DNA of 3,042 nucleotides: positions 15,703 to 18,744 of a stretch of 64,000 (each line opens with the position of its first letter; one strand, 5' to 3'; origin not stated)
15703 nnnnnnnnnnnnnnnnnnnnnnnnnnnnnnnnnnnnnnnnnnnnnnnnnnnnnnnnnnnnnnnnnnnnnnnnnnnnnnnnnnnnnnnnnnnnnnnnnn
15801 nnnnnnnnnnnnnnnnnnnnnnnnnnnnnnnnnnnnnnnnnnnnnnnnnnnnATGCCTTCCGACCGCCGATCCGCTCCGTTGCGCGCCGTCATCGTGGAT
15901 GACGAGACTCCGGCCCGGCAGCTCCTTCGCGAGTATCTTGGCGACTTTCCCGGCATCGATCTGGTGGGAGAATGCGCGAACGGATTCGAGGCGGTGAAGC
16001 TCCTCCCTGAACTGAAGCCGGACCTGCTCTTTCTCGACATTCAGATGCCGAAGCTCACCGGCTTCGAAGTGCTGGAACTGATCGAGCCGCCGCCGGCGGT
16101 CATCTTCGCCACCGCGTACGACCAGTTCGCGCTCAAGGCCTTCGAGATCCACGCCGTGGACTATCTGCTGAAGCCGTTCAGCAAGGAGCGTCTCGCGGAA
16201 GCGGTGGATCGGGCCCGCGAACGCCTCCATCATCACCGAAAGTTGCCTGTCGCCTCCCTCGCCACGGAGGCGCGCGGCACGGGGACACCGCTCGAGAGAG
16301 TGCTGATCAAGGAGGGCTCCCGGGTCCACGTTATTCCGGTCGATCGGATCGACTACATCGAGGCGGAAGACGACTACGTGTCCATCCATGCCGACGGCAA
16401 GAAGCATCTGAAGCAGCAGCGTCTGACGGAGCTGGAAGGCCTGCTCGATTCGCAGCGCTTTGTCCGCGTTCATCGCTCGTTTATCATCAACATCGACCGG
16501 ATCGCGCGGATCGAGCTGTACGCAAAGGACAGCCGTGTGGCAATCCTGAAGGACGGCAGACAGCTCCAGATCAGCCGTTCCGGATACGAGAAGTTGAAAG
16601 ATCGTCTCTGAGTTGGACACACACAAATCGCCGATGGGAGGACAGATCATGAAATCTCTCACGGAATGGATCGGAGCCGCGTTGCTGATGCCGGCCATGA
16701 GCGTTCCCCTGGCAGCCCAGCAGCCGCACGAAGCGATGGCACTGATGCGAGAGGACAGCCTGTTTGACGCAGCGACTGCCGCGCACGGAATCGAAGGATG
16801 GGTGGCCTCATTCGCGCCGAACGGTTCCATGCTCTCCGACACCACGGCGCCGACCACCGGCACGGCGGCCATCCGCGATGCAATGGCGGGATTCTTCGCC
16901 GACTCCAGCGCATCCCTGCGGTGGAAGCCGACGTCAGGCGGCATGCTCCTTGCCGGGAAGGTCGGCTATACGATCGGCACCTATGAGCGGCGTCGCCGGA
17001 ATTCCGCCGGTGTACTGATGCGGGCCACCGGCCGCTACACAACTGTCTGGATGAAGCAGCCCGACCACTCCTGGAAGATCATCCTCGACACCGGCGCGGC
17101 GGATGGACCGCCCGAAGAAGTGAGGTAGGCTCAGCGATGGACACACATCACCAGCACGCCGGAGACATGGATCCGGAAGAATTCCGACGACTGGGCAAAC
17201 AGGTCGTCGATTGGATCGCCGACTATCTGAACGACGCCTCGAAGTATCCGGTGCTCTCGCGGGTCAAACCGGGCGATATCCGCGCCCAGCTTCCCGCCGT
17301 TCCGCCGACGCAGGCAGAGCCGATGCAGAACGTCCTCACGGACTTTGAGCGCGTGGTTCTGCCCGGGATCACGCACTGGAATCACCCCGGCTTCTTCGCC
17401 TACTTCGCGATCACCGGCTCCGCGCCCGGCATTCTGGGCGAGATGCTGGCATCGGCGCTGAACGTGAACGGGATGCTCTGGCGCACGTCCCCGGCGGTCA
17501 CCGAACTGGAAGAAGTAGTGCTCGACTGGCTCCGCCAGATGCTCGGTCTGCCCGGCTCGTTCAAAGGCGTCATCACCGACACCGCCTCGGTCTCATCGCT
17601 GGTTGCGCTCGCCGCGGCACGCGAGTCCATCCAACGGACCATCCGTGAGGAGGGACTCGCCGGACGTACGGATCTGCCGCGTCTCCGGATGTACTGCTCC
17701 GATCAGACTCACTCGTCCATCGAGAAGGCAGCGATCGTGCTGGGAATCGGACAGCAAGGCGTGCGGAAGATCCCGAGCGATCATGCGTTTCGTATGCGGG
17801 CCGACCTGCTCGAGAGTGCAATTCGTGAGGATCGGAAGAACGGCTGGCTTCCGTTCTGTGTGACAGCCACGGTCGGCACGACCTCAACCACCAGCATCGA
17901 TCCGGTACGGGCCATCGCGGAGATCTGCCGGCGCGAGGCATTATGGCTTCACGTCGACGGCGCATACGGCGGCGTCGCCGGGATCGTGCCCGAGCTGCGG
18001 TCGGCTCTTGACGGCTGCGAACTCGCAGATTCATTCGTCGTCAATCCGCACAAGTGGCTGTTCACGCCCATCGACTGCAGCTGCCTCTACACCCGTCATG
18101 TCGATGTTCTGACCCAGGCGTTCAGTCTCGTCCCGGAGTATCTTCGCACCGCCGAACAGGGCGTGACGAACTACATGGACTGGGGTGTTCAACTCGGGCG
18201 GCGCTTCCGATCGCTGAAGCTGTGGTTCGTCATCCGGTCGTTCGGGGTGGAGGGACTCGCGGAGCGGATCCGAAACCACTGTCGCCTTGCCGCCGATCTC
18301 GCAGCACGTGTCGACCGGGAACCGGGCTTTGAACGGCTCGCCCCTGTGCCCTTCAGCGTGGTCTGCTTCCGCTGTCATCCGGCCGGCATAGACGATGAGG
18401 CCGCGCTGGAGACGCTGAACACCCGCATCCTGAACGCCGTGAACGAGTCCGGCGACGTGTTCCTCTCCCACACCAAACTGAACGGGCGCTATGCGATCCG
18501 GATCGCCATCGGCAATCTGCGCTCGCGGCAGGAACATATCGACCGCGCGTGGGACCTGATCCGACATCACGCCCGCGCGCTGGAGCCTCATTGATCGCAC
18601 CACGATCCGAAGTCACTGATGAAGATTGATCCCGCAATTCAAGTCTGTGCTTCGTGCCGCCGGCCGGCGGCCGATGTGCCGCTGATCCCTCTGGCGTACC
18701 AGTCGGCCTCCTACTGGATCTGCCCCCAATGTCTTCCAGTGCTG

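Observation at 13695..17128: Overlapping four-gene module: LiaF-like TM protein, LiaF-like DUF2154 protein, 4TM histidine kinase, LytTR regulator, plus a secreted NTF2-like protein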

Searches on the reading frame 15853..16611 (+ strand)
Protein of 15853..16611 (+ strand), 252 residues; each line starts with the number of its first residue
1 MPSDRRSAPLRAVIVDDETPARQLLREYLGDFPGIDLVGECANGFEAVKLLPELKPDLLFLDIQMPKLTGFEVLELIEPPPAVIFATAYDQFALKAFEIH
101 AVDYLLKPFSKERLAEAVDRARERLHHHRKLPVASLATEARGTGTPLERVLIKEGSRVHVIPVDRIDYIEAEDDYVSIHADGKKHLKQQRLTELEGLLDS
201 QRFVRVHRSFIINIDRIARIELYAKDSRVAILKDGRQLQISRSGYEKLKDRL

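Call 4: search_protein_families(library=pfam, proteins=[window:15853-16611:+], max_evalue=1)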
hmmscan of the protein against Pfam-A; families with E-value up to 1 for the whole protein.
window:15853-16611:+ (252 aa): 2 families
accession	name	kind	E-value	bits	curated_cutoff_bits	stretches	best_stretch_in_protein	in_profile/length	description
PF04397.21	LytTR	-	2.5e-25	89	22.6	1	157-252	2-97/98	LytTr DNA-binding domain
PF00072.30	Response_reg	-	7.5e-23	81.3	30.2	1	13-118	2-110/111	Response regulator receiver domain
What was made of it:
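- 15853..16611 (+): Response regulator, 252 aa, with REC and LytTR DNA-binding domains. Its start codon abuts the kinase stop (TGAATG). Pfam (call 4).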

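Call 36: search_protein_families(library=ncbifam, proteins=[window:15853-16611:+], max_evalue=0.01)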
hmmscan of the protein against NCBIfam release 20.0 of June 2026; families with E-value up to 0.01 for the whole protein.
window:15853-16611:+ (252 aa): 80 families (the best 25 are shown)
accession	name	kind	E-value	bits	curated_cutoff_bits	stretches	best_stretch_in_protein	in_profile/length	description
NF008677.0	PRK11697.1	equivalog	1.1e-53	182.1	246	1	10-252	2-235/238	two-component system response regulator BtsR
NF010684.1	PRK14084.1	equivalog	2e-38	132.6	375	1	10-250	1-250/254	response regulator transcription factor LytR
NF001965.0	PRK00742.1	subfamily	6.2e-18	65.1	293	1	9-127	3-125/357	chemotaxis-specific protein-glutamate methyltransferase CheB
TIGR02875.1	spore_0_A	equivalog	7.4e-18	64.7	200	1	10-123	3-123/262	sporulation transcription factor Spo0A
NF041367.1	CheY_Halo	equivalog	3.4e-14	53.2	200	1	13-119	2-111/114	chemotaxis protein CheY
NF045944.1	ResRegRpaBCyano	equivalog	1.9e-13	50.4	330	1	13-129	1-119/229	response regulator transcription factor RpaB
NF009206.0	PRK12555.1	subfamily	2.4e-13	49.8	342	1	11-114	2-111/340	chemotaxis-specific protein-glutamate methyltransferase CheB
NF008469.0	PRK11361.1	equivalog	3.3e-13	49.1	714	1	11-123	6-121/461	acetoacetate metabolism transcriptional regulator AtoC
NF007467.0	PRK10046.1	equivalog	5.6e-12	45.7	264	1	8-128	3-128/226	two-component response regulator DpiA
NF007935.0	PRK10651.1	equivalog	1.2e-11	44.2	250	1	9-121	6-123/216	two-component system response regulator NarL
NF007969.0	PRK10693.1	equivalog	1.6e-10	40.6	329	1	12-116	10-118/337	two-component system response regulator RssB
NF040534.1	resp_reg_YycF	equivalog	4.1e-10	39.3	340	1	12-128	3-118/231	response regulator YycF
NF045505.1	RR_RssB_Pseudo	equivalog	6.7e-10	38.6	700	1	12-125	8-125/394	two-component system response regulator RssB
NF051850.1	RespRegRprY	equivalog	7.4e-10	38.6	370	1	10-126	5-124/234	response regulator transcription factor RprY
TIGR01818.1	ntrC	equivalog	1.1e-09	37.6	558.6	1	13-133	2-125/463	nitrogen regulation protein NR(I)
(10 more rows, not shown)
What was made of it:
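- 15853..16611 (+): The nearest named family is BtsR, at 182 bits, below its cut-off of 246 (call 36).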

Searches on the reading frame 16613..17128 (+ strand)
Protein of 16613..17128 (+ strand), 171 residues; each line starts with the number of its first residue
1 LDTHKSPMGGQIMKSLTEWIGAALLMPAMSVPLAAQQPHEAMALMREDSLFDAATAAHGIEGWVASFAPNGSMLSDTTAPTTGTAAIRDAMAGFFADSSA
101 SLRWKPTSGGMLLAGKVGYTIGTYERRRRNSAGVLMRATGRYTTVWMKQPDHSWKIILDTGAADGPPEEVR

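Call 4: search_protein_families(library=pfam, proteins=[window:16613-17128:+], max_evalue=1)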
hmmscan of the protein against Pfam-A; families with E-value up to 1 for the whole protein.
window:16613-17128:+ (171 aa): 2 families
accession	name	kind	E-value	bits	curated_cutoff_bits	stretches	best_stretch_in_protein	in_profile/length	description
PF14534.12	DUF4440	-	3e-08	34.5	25.2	1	51-156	8-107/107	Domain of unknown function (DUF4440)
PF12680.13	SnoaL_2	-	0.00031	21.7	27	1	51-107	5-58/102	SnoaL-like domain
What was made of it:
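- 16649..17128 (+): Secreted DUF4440 (NTF2-like) protein. It is adjacent and possibly co-transcribed here, but it is not a conserved member of the module. Pfam DUF4440 at 3e-08 (call 4).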

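Call 36: search_protein_families(library=ncbifam, proteins=[window:16649-17128:+], max_evalue=0.01)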
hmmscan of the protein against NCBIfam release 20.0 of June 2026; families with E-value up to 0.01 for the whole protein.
window:16649-17128:+ (159 aa): 0 families

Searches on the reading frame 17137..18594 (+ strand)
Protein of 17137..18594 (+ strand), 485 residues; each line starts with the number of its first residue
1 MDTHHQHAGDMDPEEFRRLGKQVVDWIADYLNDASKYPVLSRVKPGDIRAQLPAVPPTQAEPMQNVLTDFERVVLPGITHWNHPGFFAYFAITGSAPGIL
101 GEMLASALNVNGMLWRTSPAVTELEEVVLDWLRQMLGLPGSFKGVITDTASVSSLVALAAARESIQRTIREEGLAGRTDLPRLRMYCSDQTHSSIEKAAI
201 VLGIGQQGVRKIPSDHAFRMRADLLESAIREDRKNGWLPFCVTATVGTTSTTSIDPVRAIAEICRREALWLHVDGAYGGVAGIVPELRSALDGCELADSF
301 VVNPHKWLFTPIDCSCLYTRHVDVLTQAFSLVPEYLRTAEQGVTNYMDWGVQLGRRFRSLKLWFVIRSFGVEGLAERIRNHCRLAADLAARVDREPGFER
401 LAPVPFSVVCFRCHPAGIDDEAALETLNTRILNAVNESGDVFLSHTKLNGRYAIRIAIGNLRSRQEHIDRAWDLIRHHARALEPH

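Call 4: search_protein_families(library=pfam, proteins=[window:17137-18594:+], max_evalue=1)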
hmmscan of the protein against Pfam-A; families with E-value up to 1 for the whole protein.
window:17137-18594:+ (485 aa): 5 families
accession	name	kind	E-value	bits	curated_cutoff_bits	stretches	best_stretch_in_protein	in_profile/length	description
PF00282.25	Pyridoxal_deC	-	1.1e-110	370.3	27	1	45-413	1-374/375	Pyridoxal-dependent decarboxylase conserved domain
PF01212.27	Beta_elim_lyase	-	4.8e-06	26.5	27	1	185-335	74-215/288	Beta-eliminating lyase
PF05889.19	SepSecS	-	0.00022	20.5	21.1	1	192-321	111-238/389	O-phosphoseryl-tRNA(Sec) selenium transferase, SepSecS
PF22083.2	I-HmuI_NUMOD-like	-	0.12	12.5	27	1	190-211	10-31/46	DNA endonuclease I-HmuI-like, NUMOD-like domain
PF00155.27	Aminotran_1_2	-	0.14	11.7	19.7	1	187-281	96-192/361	Aminotransferase class I and II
